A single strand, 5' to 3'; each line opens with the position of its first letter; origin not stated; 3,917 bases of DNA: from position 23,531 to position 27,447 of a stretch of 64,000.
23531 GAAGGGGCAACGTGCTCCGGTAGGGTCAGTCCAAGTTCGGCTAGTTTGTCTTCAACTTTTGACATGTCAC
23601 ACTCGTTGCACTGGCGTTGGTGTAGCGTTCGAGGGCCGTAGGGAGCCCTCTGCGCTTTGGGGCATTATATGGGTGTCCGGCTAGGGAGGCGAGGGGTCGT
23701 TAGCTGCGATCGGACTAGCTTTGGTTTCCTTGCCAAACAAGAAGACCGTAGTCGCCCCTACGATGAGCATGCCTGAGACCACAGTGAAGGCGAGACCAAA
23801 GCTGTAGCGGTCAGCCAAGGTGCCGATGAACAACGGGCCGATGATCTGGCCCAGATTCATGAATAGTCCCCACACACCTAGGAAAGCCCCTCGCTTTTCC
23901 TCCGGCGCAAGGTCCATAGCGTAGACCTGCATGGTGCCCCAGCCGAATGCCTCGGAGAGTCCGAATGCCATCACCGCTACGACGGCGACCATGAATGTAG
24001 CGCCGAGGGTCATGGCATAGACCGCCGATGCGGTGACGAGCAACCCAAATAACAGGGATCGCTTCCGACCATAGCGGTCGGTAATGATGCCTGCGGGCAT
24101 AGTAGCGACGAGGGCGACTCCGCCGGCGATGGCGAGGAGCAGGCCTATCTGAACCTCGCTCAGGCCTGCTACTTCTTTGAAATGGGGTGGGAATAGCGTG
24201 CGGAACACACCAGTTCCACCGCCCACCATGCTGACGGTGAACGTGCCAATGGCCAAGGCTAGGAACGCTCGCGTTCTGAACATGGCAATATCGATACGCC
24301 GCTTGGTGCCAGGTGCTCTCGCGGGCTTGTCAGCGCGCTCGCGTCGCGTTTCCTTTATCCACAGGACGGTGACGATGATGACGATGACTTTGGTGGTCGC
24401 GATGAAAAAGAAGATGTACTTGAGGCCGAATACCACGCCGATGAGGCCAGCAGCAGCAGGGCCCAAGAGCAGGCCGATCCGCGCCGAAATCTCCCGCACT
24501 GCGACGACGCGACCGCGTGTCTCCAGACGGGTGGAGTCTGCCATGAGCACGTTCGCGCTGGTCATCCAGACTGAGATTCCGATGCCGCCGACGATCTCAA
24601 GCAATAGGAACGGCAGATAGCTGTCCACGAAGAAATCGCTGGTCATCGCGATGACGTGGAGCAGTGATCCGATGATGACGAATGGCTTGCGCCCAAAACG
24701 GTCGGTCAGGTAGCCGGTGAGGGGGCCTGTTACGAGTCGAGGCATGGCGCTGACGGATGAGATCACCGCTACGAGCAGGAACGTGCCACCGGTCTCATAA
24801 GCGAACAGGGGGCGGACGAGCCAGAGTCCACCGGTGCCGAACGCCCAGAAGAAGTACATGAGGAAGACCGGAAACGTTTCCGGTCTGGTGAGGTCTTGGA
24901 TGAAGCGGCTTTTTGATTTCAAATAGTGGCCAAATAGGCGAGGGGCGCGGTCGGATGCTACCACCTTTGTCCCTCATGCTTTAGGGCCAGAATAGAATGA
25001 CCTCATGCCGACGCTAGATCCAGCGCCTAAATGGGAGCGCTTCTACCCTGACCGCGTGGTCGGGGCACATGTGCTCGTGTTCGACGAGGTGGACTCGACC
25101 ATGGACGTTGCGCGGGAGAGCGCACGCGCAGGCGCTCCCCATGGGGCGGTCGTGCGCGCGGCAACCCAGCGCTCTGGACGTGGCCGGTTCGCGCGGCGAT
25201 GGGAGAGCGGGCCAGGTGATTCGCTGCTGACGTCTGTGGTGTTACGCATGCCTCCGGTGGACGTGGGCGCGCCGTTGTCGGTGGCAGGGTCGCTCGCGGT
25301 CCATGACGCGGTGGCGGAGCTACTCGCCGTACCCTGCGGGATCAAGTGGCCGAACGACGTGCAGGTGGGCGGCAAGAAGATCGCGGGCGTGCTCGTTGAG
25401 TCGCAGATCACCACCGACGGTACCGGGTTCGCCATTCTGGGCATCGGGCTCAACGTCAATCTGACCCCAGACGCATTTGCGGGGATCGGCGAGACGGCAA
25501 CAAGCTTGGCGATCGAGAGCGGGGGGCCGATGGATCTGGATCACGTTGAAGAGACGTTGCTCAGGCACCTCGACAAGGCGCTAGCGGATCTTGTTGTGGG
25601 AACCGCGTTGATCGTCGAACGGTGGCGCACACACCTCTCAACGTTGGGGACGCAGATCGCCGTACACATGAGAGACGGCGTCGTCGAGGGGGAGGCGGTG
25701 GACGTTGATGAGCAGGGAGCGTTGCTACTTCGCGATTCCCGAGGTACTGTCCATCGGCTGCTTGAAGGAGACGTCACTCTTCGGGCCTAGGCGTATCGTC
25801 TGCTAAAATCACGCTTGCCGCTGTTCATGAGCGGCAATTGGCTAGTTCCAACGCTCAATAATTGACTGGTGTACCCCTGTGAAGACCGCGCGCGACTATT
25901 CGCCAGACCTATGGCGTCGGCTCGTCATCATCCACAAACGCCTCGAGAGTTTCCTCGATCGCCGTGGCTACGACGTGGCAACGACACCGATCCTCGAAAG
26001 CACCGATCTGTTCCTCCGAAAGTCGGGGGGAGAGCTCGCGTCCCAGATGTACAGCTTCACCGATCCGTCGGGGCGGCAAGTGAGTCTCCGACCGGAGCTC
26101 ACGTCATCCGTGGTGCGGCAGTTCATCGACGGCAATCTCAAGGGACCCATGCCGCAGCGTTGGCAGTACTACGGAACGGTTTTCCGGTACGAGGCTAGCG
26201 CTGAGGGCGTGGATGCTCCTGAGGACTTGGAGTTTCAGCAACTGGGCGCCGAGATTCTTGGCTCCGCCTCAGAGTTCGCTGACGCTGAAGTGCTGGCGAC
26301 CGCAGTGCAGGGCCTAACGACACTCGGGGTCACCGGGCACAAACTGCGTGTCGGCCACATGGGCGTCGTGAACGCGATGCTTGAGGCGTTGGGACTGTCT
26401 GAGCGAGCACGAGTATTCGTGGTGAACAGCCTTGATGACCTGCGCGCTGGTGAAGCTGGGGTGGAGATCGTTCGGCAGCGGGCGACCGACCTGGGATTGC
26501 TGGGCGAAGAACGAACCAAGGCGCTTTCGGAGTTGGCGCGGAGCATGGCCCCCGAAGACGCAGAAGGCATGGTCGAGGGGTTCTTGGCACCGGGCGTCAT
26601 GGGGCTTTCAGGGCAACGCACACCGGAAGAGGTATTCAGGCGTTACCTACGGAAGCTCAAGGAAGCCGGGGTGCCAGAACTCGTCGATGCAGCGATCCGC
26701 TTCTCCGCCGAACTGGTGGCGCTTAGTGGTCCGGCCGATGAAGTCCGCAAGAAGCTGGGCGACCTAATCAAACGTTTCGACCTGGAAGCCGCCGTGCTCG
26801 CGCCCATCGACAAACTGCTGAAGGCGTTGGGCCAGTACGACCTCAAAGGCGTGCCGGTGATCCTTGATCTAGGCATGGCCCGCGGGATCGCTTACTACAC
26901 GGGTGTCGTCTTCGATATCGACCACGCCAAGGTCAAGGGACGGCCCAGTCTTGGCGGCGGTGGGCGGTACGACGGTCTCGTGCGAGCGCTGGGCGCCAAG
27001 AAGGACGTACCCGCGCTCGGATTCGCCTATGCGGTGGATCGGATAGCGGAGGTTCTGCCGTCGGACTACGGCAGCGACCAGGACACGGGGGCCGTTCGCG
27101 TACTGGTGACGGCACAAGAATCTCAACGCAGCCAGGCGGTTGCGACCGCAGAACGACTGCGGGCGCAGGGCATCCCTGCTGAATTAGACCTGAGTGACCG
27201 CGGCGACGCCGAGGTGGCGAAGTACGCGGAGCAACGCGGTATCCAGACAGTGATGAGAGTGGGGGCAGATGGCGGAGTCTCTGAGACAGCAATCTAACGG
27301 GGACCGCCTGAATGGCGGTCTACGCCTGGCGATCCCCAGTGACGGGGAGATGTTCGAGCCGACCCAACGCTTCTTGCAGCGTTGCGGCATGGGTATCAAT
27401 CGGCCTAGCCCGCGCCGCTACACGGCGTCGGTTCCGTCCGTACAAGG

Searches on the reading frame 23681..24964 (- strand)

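Call 53: search_protein_families(library=pfam, proteins=[window:23681-24964:-], max_evalue=0.001)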
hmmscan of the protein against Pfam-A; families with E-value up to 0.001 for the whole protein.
window:23681-24964:- (427 aa): 8 families
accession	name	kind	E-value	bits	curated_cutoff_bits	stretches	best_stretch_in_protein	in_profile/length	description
PF07690.21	MFS_1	-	1.4e-55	189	33.4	2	242-418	3-181/347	Major Facilitator Superfamily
PF00083.30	Sugar_tr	-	3.8e-17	62.7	22.3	2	250-418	267-444/452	Sugar (and other) transporter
PF03209.21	PUCC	-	6.1e-09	35.8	21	1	124-387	96-363/401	PUCC protein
PF12832.13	MFS_1_like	-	7.5e-08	32.3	25.2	1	53-394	24-372/373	MFS_1 like family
PF05977.19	MFS_3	-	7.9e-08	31.6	27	1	63-409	45-392/524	Transmembrane secretion effector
PF01306.25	LacY_symp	-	1e-06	28.3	24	1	34-409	12-397/413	LacY proton/sugar symporter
PF06779.20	MFS_4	-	5e-05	23.2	26.3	1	95-404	62-360/364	Uncharacterised MFS-type transporter YbfB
PF00854.27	PTR2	-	0.00029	20.3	27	1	355-414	66-124/392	POT family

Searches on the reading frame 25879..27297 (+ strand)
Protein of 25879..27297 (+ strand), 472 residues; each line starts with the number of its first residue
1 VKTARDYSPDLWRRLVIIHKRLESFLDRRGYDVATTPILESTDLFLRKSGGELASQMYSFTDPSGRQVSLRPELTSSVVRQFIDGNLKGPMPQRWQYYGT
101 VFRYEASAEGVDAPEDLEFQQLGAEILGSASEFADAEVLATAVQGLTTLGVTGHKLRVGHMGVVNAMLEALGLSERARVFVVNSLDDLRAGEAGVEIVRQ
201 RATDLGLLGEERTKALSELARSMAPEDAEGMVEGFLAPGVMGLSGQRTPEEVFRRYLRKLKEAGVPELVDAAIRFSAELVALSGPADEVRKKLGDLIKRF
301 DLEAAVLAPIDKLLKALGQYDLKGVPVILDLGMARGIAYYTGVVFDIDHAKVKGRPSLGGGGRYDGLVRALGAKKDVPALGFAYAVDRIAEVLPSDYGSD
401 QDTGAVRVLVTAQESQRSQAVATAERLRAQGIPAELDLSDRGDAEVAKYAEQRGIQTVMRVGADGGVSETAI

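Call 69: search_protein_families(library=pfam, proteins=[window:25879-27297:+], max_evalue=0.01)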
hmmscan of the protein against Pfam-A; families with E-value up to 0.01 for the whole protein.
window:25879-27297:+ (472 aa): 3 families
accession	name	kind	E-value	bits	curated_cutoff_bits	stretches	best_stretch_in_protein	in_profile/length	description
PF13393.11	tRNA-synt_His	-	7.7e-53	180.2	25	2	4-192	2-184/308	Histidyl-tRNA synthetase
PF00587.30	tRNA-synt_2b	-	0.00034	21.2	29.3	1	58-157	1-102/179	tRNA synthetase class II core domain (G, H, P, S and T)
PF03129.25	HGTP_anticodon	-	0.0034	17.9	21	0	409-463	5-61/94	Anticodon binding domain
